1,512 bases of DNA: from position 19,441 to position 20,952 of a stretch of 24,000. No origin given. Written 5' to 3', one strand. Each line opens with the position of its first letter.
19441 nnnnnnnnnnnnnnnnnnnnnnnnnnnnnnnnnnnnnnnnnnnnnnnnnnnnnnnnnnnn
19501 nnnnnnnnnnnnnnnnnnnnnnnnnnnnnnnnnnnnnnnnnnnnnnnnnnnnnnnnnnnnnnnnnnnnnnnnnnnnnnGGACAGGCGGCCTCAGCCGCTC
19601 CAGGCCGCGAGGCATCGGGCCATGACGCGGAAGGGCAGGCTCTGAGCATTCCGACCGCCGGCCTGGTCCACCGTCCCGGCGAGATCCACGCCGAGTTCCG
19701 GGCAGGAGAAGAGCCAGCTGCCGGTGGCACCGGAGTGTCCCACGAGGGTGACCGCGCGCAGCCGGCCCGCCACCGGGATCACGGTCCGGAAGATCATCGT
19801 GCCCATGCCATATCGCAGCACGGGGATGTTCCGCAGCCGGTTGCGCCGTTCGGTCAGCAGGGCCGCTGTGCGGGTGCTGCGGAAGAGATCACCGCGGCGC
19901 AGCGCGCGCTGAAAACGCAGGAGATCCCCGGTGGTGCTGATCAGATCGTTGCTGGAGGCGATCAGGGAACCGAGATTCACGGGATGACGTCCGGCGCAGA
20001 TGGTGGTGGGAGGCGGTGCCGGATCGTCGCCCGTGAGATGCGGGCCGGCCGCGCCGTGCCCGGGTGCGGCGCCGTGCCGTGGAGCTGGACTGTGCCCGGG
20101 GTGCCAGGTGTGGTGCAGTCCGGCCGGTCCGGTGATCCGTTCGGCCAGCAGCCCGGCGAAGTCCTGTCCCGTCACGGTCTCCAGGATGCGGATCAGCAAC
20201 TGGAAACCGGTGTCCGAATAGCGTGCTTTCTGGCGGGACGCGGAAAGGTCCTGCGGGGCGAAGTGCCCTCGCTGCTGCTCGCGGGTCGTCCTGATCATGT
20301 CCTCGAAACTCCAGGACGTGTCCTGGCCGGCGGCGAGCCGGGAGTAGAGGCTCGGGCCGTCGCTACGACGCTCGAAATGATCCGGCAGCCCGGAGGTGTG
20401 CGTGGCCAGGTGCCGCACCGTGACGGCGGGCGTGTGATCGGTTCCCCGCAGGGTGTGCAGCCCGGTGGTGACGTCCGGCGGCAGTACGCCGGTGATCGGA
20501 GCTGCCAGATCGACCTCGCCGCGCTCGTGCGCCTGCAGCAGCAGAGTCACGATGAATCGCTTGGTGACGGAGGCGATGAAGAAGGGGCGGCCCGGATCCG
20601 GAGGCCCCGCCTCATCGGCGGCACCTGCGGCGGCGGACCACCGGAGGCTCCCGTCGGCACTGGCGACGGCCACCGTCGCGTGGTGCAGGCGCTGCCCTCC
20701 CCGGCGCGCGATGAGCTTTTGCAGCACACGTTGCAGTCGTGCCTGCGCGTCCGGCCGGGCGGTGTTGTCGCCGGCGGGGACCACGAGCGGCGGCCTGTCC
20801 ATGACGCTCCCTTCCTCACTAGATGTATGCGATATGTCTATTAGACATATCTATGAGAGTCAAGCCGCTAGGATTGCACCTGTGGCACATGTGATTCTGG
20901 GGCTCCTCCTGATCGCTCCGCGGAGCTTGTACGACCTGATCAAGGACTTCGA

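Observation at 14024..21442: PadR-divergent six-gene operon: serine hydrolase, nucleoside hydrolase, YhhQ-type transporter and a dedicated ECF transporter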

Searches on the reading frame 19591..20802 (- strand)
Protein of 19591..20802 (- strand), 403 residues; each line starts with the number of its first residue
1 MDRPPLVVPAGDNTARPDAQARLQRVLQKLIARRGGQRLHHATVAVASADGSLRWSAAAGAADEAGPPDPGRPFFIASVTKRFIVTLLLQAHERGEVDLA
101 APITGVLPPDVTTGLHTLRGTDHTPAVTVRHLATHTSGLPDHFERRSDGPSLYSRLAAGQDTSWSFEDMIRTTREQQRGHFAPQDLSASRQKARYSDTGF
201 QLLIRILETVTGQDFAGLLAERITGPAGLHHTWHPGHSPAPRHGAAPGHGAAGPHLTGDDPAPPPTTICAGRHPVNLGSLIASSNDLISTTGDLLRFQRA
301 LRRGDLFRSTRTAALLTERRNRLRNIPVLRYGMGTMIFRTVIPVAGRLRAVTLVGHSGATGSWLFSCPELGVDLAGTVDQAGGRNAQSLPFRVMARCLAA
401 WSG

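Call 3: search_protein_families(library=pfam, proteins=[window:19591-20802:-], max_evalue=0.01)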
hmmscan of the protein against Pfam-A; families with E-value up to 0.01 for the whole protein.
window:19591-20802:- (403 aa): 2 families
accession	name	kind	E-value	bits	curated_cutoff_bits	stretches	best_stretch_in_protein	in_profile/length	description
PF00144.29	Beta-lactamase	-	1.3e-41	143.3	27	1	28-375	2-305/329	Beta-lactamase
PF13354.11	Beta-lactamase2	-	0.00097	19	22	1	72-136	19-82/214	Beta-lactamase enzyme family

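Call 4: search_protein_families(library=ncbifam, proteins=[window:19591-20802:-], max_evalue=0.01)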
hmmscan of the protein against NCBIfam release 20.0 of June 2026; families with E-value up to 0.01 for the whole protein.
window:19591-20802:- (403 aa): 12 families
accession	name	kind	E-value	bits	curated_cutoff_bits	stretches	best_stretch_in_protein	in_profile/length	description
NF007943.0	PRK10662.1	equivalog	1.5e-12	46.8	266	1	67-232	78-222/380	D-alanyl-D-alanine-carboxypeptidase/endopeptidase AmpH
NF041663.1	ampC_Sliq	exception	1e-05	24.6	860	1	6-141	15-134/378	cephalosporin-hydrolyzing class C beta-lactamase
NF009622.0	PRK13128.1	equivalog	1e-05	24.3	443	1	51-231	33-189/518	D-aminopeptidase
NF052559.1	MthAcHydAcmB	equivalog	1.6e-05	23.9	550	1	22-232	9-211/391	methyl acetate hydrolase AcmB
NF033698.1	blaCSA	exception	4.2e-05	22.7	884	1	7-140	12-131/375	CSA family class C beta-lactamase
NF033700.1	blaCMA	exception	5.8e-05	22.3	887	1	10-140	15-131/375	CMA family class C beta-lactamase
NF038269.1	lipase_LipE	equivalog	0.00017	20.8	750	1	67-361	81-363/407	lipase LipE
NF033085.1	bla_class_C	equivalog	0.00079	18.3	415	0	74-140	56-114/356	class C beta-lactamase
NF000423.2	blaSRT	exception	0.00086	18.6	860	1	14-141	19-134/378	SRT/SST family class C beta-lactamase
NF002968.0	PRK03642.1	equivalog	0.0013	17.6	385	1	76-233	100-241/432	penicillin binding protein PBP4B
NF033575.1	blaRHO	exception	0.0027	16.7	825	1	66-140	72-138/380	RHO family class C beta-lactamase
NF033569.1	blaLHK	exception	0.006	15.5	850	0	74-254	89-237/390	LHK family class C beta-lactamase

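Call 59: find_homologous_proteins(query=window:19591-20802:-)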
Query window:19591-20802:- (403 aa): 551 proteins with E <= 0.001 among 8000 candidates; the best 120 are listed.
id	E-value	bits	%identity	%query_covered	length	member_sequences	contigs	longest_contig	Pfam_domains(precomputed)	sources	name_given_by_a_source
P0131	2.6e-267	904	100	100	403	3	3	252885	PF00144.30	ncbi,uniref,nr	ncbi:serine hydrolase domain-containing protein [Sediminivirga luteola]|uniref:Beta-lactamase-relate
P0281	6.8e-145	501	63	100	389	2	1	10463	PF00144.30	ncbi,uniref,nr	ncbi:serine hydrolase domain-containing protein [Nonomuraea sp. SBT364]|uniref:serine hydrolase doma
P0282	5.0e-144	498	63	100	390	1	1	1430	PF00144.30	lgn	-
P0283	5.2e-143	495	62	98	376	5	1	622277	PF00144.30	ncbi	ncbi:serine hydrolase domain-containing protein [Micromonospora chokoriensis]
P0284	5.4e-143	495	63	100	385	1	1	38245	PF00144.30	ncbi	-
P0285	8.7e-143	494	62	100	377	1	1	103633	PF00144.30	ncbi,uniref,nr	ncbi:penicillin-binding protein [Actinomadura craniellae]|uniref:Penicillin-binding protein n=1 Tax=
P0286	4.1e-142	492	62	99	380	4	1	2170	PF00144.30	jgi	-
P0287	4.9e-142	492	62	100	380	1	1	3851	PF00144.30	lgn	-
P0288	1.8e-141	490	62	100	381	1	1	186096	PF00144.30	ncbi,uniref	ncbi:serine hydrolase domain-containing protein [Nonomuraea longicatena]|uniref:Serine hydrolase dom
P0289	8.2e-141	488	62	99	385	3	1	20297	PF00144.30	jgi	-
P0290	3.1e-140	486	61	100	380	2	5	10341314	PF00144.30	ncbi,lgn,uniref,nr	ncbi:serine hydrolase domain-containing protein [Streptosporangium roseum]|uniref:Beta-lactamase-rel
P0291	3.8e-140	486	60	100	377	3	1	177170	PF00144.30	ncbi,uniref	ncbi:serine hydrolase domain-containing protein [Nonomuraea sp. ZG12]|uniref:serine hydrolase domain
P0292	4.3e-140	485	60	100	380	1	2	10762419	PF00144.30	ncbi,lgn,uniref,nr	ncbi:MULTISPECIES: serine hydrolase domain-containing protein [unclassified Streptosporangium]|unire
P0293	6.2e-140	485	61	100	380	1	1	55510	PF00144.30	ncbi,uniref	ncbi:serine hydrolase domain-containing protein [Streptosporangium sp. NPDC002524]|uniref:serine hyd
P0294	1.3e-139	484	60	100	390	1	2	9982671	PF00144.30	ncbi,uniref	ncbi:serine hydrolase domain-containing protein [Nonomuraea recticatena]|uniref:Serine hydrolase dom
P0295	1.8e-139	483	61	100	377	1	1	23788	PF00144.30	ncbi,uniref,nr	ncbi:serine hydrolase domain-containing protein [Nocardiopsis potens]|uniref:serine hydrolase domain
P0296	3.4e-139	482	62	100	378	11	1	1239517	PF00144.30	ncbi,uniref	ncbi:serine hydrolase domain-containing protein [Nocardiopsis sp. NPDC101807]|uniref:serine hydrolas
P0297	5.0e-139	482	61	99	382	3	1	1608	PF00144.30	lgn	-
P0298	7.9e-139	481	61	100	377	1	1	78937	PF00144.30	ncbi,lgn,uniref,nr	ncbi:serine hydrolase domain-containing protein [Nonomuraea aridisoli]|uniref:Penicillin-binding pro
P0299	8.0e-139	481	62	99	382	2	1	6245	PF00144.30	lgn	-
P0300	1.2e-138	481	61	99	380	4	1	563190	PF00144.30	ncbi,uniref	ncbi:serine hydrolase domain-containing protein [Micromonospora trifolii]|uniref:serine hydrolase do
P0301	1.3e-138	480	62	100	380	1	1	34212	PF00144.30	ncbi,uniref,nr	ncbi:serine hydrolase domain-containing protein [Nocardiopsis halotolerans]|uniref:serine hydrolase 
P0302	4.1e-138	479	60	99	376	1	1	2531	PF00144.30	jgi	jgi:D-alanyl-D-alanine carboxypeptidase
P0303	4.9e-138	479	61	99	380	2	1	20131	PF00144.30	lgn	-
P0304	8.8e-138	478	61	98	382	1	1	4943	PF00144.30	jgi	-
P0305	9.2e-138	478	62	100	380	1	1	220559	PF00144.30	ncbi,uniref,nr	ncbi:serine hydrolase domain-containing protein [Nonomuraea candida]|uniref:serine hydrolase domain-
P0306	1.2e-137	477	60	100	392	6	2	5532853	PF00144.30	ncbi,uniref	ncbi:serine hydrolase domain-containing protein [Nonomuraea roseola]|uniref:Serine hydrolase domain-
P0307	1.2e-137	477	61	100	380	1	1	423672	PF00144.30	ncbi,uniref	ncbi:hypothetical protein GCM10022252_42730 [Streptosporangium oxazolinicum]|uniref:Beta-lactamase-r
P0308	1.6e-137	477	60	100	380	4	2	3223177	PF00144.30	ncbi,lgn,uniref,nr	ncbi:serine hydrolase domain-containing protein [Nonomuraea muscovyensis]|uniref:CubicO group peptid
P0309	2.6e-137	476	61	99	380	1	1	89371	PF00144.30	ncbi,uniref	ncbi:serine hydrolase domain-containing protein [Plantactinospora sonchi]|uniref:Serine hydrolase do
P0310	3.2e-137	476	60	100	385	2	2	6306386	PF00144.30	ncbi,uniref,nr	ncbi:serine hydrolase domain-containing protein [Actinoalloteichus hymeniacidonis]|uniref:Penicillin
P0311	4.6e-137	475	60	99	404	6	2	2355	PF00144.30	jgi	jgi:CubicO group peptidase (beta-lactamase class C family)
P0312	6.4e-137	475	60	100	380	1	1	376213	PF00144.30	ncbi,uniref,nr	ncbi:serine hydrolase domain-containing protein [Halostreptopolyspora alba]|uniref:Class A beta-lact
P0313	8.9e-137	474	59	100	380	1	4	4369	PF00144.30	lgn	-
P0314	1.7e-136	474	60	99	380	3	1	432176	PF00144.30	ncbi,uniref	ncbi:serine hydrolase domain-containing protein [Micromonospora sp. NPDC005203]|uniref:serine hydrol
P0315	1.8e-136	473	61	100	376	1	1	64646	PF00144.30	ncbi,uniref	ncbi:serine hydrolase domain-containing protein [Streptosporangium sp. NPDC023615]|uniref:serine hyd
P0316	1.9e-136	473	59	100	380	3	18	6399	PF00144.30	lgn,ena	-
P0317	2.0e-136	473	62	98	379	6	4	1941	PF00144.30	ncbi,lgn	-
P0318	3.1e-136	473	62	99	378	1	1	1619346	PF00144.30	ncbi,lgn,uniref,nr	ncbi:serine hydrolase domain-containing protein [Allonocardiopsis opalescens]|uniref:CubicO group pe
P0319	4.6e-136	472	61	100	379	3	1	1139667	PF00144.30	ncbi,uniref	ncbi:serine hydrolase domain-containing protein [Streptosporangium sp. NPDC050855]|uniref:serine hyd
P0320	5.5e-136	472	60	100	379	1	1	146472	PF00144.30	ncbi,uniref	ncbi:serine hydrolase domain-containing protein [Streptosporangium sp. NPDC002721]|uniref:serine hyd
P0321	5.7e-136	472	60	98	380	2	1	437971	PF00144.30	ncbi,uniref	ncbi:serine hydrolase domain-containing protein [Micromonospora sp. NPDC049204]|uniref:serine hydrol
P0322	8.8e-136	471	59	99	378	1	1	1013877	PF00144.30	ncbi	ncbi:serine hydrolase domain-containing protein [Spirillospora sp. NPDC127200]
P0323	9.3e-135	468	60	99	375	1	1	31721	PF00144.30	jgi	jgi:D-alanyl-D-alanine carboxypeptidase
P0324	1.0e-134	468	58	99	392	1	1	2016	PF00144.30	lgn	-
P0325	1.5e-134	467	59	99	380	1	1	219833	PF00144.30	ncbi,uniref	ncbi:serine hydrolase domain-containing protein [Micromonospora sp. DT228]|uniref:serine hydrolase d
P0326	1.5e-134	467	59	100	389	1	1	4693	PF00144.30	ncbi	-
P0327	2.3e-134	467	59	100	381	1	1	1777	PF00144.30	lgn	-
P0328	3.5e-134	466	61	97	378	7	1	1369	PF00144.30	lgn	-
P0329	4.1e-134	466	59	99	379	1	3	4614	PF00144.30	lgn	-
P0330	5.9e-134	465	59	100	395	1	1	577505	PF00144.30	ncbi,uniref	ncbi:serine hydrolase domain-containing protein [Streptosporangium sp. V21-05]|uniref:serine hydrola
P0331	7.8e-134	465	59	100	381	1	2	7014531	PF00144.30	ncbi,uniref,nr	ncbi:serine hydrolase domain-containing protein [Micromonospora parathelypteridis]|uniref:CubicO gro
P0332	7.8e-134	465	62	99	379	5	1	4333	PF00144.30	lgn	-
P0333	8.7e-134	465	61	99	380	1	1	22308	PF00144.30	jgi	jgi:CubicO group peptidase (beta-lactamase class C family)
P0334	9.1e-134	465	61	95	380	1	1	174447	PF00144.30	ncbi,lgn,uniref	ncbi:serine hydrolase domain-containing protein [Nonomuraea sp. LPB2021202275-12-8]|uniref:serine hy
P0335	1.1e-133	464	59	99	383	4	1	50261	PF00144.30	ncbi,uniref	ncbi:serine hydrolase domain-containing protein [Streptosporangium sp. NPDC023825]|uniref:serine hyd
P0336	3.5e-133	463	59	100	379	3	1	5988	PF00144.30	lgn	-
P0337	5.8e-133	462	60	98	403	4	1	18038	PF00144.30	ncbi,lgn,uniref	ncbi:serine hydrolase domain-containing protein [Puerhibacterium sp. TATVAM-FAB25]|uniref:serine hyd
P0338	6.2e-133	462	59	99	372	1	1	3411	PF00144.30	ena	-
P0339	9.5e-133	461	59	97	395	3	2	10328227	PF00144.30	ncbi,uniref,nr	ncbi:serine hydrolase domain-containing protein [Streptosporangium lutulentum]|uniref:CubicO group p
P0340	1.7e-132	460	58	100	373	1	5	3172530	PF00144.30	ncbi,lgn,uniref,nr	ncbi:serine hydrolase domain-containing protein [Prauserella muralis]|uniref:Penicillin-binding prot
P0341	3.1e-132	460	58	100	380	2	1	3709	PF00144.30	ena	-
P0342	5.8e-132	459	62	93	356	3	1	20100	PF00144.30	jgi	jgi:CubicO group peptidase (beta-lactamase class C family)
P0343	9.1e-132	458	60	97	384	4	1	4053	PF00144.30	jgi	jgi:CubicO group peptidase (beta-lactamase class C family)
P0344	1.2e-131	458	60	100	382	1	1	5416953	PF00144.30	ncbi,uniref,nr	ncbi:serine hydrolase domain-containing protein [Allostreptomyces psammosilenae]|uniref:CubicO group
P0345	1.2e-131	458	57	100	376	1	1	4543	PF00144.30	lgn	-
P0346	1.2e-131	458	60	98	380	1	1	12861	PF00144.30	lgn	-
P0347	3.7e-131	456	58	99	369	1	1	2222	PF00144.30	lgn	-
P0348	6.7e-131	455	56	99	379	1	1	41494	PF00144.30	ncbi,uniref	ncbi:serine hydrolase domain-containing protein [Amycolatopsis sp. cmx-11-51]|uniref:serine hydrolas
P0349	1.2e-130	454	59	99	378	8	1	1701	PF00144.30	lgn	-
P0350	1.4e-130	454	58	100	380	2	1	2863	PF00144.30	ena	-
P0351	1.5e-130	454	60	97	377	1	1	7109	PF00144.30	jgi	jgi:D-alanyl-D-alanine carboxypeptidase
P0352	2.3e-130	453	58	100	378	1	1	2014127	PF00144.30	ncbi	ncbi:serine hydrolase domain-containing protein [Spirillospora sp. CA-253888]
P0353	3.5e-130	453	59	95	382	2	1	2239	PF00144.30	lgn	-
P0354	4.2e-130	453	57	99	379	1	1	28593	PF00144.30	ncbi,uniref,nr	ncbi:serine hydrolase domain-containing protein [Actinoalloteichus spitiensis]|uniref:serine hydrola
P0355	4.6e-130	452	56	99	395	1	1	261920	PF00144.30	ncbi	ncbi:hypothetical protein GCM10027570_12750 [Streptomonospora sediminis]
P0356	6.8e-130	452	58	97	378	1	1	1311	PF00144.30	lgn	-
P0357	6.9e-130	452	59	100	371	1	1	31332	PF00144.30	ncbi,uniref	ncbi:serine hydrolase domain-containing protein [Nonomuraea sp. NPDC059194]|uniref:serine hydrolase 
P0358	1.1e-129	451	57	99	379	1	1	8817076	PF00144.30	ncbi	ncbi:serine hydrolase domain-containing protein [Actinosynnema sp. CA-248983]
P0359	1.2e-129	451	61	97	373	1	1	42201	PF00144.30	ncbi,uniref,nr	ncbi:serine hydrolase domain-containing protein [Nocardiopsis trehalosi]|uniref:serine hydrolase dom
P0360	1.5e-129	451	60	97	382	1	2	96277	PF00144.30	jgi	jgi:CubicO group peptidase (beta-lactamase class C family)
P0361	1.6e-129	451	58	97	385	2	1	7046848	PF00144.30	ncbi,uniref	ncbi:serine hydrolase domain-containing protein [Micromonospora sp. FIMYZ51]|uniref:serine hydrolase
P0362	2.0e-129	450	59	100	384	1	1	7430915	PF00144.30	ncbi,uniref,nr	ncbi:CubicO group peptidase (beta-lactamase class C family) [Nocardiopsis sp. Huas11]|uniref:serine 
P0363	2.5e-129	450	58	99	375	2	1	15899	PF00144.30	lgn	-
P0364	8.4e-129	448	60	89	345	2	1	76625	PF00144.30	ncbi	ncbi:serine hydrolase domain-containing protein [Glycomyces tarimensis]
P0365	9.7e-129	448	58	100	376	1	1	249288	PF00144.30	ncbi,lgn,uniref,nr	ncbi:serine hydrolase domain-containing protein [Nocardia mangyaensis]|uniref:serine hydrolase domai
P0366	1.2e-128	448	57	99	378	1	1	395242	PF00144.30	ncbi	ncbi:serine hydrolase domain-containing protein [Spirillospora sp. NPDC050679]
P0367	1.3e-128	448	58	97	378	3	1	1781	PF00144.30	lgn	-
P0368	1.4e-128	448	57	98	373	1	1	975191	PF00144.30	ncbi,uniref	ncbi:serine hydrolase domain-containing protein [Phytomonospora sp. NPDC050363]|uniref:serine hydrol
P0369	1.9e-128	447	57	98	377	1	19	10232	PF00144.30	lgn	-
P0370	7.2e-128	445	56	99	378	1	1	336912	PF00144.30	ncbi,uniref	ncbi:serine hydrolase domain-containing protein [Amycolatopsis azurea]|uniref:serine hydrolase domai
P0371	2.0e-127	444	59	100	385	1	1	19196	PF00144.30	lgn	-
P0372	2.9e-127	443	56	99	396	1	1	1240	PF00144.30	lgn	-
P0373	1.5e-126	441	58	97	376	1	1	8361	PF00144.30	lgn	-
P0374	2.4e-126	440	57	97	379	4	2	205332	PF00144.30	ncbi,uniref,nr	ncbi:serine hydrolase domain-containing protein [Actinoalloteichus caeruleus]|uniref:serine hydrolas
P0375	2.5e-126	440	57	98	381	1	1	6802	PF13354.13,PF00144.30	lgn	-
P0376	3.0e-126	440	58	99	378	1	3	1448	PF00144.30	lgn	-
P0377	4.4e-126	439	58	100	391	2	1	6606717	PF00144.30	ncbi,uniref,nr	ncbi:D-alanyl-D-alanine-carboxypeptidase/endopeptidase AmpH precursor [Actinoalloteichus hoggarensis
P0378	6.0e-126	439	57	98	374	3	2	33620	PF00144.30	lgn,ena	-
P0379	1.1e-125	438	56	97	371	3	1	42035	PF00144.30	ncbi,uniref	ncbi:serine hydrolase domain-containing protein [Amycolatopsis japonica]|uniref:serine hydrolase dom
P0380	1.2e-125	438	58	98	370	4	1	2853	PF00144.30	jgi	jgi:CubicO group peptidase (beta-lactamase class C family)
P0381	1.4e-125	438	57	98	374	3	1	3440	PF00144.30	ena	-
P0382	1.6e-125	437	55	98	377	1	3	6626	PF00144.30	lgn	-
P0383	3.0e-125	437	57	97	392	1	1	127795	PF00144.30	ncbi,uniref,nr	ncbi:serine hydrolase [Nocardiopsis sp. NRRL B-16309]|uniref:serine hydrolase domain-containing prot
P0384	3.6e-125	436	57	100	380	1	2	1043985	PF00144.30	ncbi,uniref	ncbi:serine hydrolase domain-containing protein [Agromyces sp. NPDC049794]|uniref:serine hydrolase d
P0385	5.6e-125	436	57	96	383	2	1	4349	PF00144.30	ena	-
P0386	7.3e-125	435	60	93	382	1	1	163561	PF00144.30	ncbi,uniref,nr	ncbi:serine hydrolase domain-containing protein [Micromonospora lutea]|uniref:Serine hydrolase n=1 T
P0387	1.1e-124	435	56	98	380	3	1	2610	PF00144.30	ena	-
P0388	1.1e-124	435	58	96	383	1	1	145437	PF00144.30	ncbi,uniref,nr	ncbi:serine hydrolase domain-containing protein [Microbacterium album]|uniref:Serine hydrolase n=1 T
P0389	1.7e-124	434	56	99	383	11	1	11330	PF00144.30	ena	-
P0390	2.0e-124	434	57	98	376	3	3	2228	PF00144.30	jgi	jgi:D-alanyl-D-alanine carboxypeptidase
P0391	2.9e-124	433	57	100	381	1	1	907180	PF00144.30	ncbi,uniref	ncbi:hypothetical protein GCM10023169_32710 [Georgenia halophila]|uniref:Beta-lactamase-related doma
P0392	1.4e-123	431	55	98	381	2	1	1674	PF00144.30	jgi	jgi:D-alanyl-D-alanine carboxypeptidase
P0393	1.7e-123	431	57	94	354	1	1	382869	PF00144.30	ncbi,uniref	ncbi:serine hydrolase domain-containing protein [Micromonospora sp. DT229]|uniref:serine hydrolase d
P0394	2.4e-123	430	56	100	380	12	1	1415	PF00144.30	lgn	-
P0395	2.6e-123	430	56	100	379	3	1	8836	PF00144.30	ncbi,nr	ncbi:MAG TPA: serine hydrolase domain-containing protein [Beutenbergiaceae bacterium]|nr:serine hydr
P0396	2.8e-123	430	58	98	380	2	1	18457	PF00144.30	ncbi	-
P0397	3.3e-123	430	57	97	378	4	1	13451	PF00144.30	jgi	jgi:D-alanyl-D-alanine carboxypeptidase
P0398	4.5e-123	429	60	94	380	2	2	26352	PF00144.30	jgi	-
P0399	4.6e-123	429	56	96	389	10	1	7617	PF00144.30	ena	-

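Call 60: find_encoding_contigs(protein=P0290, flank=4000, max_places=2)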
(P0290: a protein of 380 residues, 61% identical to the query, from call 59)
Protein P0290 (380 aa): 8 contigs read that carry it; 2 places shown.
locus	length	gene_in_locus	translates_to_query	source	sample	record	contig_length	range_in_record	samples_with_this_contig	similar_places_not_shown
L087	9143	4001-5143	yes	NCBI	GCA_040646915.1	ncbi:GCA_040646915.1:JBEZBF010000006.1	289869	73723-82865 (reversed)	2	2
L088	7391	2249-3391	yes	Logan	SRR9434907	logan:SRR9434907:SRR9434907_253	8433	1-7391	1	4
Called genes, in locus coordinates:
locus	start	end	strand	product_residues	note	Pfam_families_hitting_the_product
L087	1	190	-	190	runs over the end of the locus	PF04542:Sigma70_r2, PF08281:Sigma70_r4_2, PF04545:Sigma70_r4 (weak)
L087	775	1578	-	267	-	PF00459:Inositol_P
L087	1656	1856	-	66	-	-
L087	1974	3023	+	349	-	PF00248:Aldo_ket_red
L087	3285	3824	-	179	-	PF03551:PadR, PF10400:Vir_act_alpha_C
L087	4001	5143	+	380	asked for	PF00144:Beta-lactamase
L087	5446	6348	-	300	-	PF00126:HTH_1, PF03466:LysR_substrate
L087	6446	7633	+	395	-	PF07690:MFS_1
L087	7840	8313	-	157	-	PF14106:DUF4279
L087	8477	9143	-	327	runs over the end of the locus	PF14399:BtrH_N, PF16169:DUF4872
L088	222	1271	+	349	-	PF00248:Aldo_ket_red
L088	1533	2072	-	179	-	PF03551:PadR, PF10400:Vir_act_alpha_C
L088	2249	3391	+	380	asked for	PF00144:Beta-lactamase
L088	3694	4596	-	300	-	PF00126:HTH_1, PF03466:LysR_substrate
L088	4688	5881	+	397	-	PF07690:MFS_1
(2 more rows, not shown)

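Call 61: find_encoding_contigs(protein=P0388, flank=4000, max_places=2)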
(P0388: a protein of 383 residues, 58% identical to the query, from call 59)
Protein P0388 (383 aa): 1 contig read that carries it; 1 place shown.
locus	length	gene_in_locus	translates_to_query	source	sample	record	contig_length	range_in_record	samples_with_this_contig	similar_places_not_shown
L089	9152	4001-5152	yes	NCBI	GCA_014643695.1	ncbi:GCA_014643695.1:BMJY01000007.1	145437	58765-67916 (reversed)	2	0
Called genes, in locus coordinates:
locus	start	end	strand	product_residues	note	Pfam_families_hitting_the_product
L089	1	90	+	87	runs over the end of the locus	PF25952:DUF7990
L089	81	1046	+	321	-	PF01656:CbiA (weak), PF02374:ArsA_ATPase, PF13614:AAA_31 (weak)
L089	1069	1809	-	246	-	-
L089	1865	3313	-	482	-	PF06738:ThrE, PF12821:ThrE_2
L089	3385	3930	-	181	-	PF03551:PadR, PF10400:Vir_act_alpha_C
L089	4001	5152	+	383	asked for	PF00144:Beta-lactamase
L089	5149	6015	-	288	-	PF00296:Bac_luciferase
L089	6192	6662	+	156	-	PF01814:Hemerythrin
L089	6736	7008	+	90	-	-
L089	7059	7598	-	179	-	PF08378:NERD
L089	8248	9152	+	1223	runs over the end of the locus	PF09992:NAGPA, PF00149:Metallophos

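Call 62: find_encoding_contigs(protein=P0283, flank=4000, max_places=2)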
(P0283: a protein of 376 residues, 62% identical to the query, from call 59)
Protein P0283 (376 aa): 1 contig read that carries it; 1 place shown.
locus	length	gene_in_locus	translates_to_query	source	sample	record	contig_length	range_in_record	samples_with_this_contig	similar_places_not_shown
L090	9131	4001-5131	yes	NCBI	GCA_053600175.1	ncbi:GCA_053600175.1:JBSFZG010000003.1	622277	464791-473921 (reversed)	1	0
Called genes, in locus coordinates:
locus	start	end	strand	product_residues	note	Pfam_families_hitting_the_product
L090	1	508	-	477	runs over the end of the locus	PF01494:FAD_binding_3 (faint)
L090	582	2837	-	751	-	PF00069:Pkinase, PF07714:PK_Tyr_Ser-Thr, PF00652:Ricin_B_lectin, PF14200:RicinB_lectin_2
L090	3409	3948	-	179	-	PF03551:PadR, PF13601:HTH_34 (faint), PF10400:Vir_act_alpha_C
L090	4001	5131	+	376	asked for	PF00144:Beta-lactamase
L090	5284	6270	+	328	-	PF14525:AraC_binding_2, PF12833:HTH_18, PF00165:HTH_AraC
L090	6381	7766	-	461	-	PF00375:SDF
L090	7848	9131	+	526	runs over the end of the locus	PF17203:sCache_3_2, PF02518:HATPase_c, PF14501:HATPase_c_5 (weak)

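Call 86: search_solved_structures(query=window:19591-20802:-, max_evalue=1e-8)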
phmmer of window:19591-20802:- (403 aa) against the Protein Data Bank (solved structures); distinct sequences matched with E-value up to 1e-8: 5.
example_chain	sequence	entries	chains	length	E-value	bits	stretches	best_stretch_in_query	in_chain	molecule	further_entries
4y7p_A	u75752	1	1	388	2.2e-18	69.7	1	39-362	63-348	Alkaline D-peptidase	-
3wwx_A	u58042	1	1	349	5.7e-15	58.5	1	45-337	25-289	S12 family peptidase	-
9s7k_A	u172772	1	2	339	5.2e-14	55.3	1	43-336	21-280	D-alanyl-D-alanine carboxypeptidase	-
7spn_A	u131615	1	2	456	2.3e-11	46.6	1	40-287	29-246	IS11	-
1ci8_A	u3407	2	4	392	1.5e-10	43.9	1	21-250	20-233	PROTEIN (CARBOXYLESTERASE)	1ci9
